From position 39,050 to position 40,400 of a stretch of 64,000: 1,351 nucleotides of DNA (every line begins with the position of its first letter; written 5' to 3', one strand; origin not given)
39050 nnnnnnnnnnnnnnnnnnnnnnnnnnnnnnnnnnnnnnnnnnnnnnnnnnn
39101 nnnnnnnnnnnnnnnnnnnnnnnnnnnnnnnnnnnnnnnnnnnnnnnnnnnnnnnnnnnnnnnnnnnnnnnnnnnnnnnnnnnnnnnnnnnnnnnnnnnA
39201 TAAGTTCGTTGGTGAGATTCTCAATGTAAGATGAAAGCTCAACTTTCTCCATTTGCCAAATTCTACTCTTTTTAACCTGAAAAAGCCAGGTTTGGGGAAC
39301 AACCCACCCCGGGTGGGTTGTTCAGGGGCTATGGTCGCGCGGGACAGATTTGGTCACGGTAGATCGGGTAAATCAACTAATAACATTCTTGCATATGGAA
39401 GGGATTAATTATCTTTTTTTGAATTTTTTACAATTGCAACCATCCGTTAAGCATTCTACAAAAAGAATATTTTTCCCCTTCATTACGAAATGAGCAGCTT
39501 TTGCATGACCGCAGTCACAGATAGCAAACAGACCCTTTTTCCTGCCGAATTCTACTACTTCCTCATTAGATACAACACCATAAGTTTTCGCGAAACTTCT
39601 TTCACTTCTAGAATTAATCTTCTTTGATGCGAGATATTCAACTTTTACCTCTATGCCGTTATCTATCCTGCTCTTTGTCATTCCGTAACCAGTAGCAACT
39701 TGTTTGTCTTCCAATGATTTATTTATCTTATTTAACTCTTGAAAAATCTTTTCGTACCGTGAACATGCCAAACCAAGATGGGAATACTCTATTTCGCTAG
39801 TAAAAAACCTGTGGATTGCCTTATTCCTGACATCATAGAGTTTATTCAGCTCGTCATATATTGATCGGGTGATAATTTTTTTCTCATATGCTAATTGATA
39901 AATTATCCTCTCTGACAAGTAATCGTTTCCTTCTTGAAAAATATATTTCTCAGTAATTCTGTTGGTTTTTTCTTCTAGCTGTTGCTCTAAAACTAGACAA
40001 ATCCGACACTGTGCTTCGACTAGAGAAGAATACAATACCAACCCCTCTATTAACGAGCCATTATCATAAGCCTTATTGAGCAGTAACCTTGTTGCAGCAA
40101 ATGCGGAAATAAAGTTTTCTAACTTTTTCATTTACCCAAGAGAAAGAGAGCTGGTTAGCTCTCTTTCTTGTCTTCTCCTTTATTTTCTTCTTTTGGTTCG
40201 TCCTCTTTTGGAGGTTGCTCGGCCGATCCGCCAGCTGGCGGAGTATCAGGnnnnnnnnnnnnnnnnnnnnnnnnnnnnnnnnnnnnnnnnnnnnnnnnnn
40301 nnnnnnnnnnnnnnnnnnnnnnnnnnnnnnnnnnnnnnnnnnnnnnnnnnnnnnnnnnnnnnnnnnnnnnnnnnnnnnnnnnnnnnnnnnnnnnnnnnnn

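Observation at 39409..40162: HEPN-like gene fused transcriptionally to dnaK (23-nt spacer, leaky hairpin)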

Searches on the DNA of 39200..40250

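Call 89: search_rna_families(source=window, start=39200, end=40250, threshold=evalue, max_evalue=1)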
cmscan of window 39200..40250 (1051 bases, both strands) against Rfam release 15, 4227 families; matches with E-value up to 1: 1.
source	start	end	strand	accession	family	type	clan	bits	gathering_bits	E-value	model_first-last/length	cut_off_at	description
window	39393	39485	+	RF03598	MIR6024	Gene; miRNA;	-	19.9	72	0.42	1-99/99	no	MIR6024 microRNA precursor family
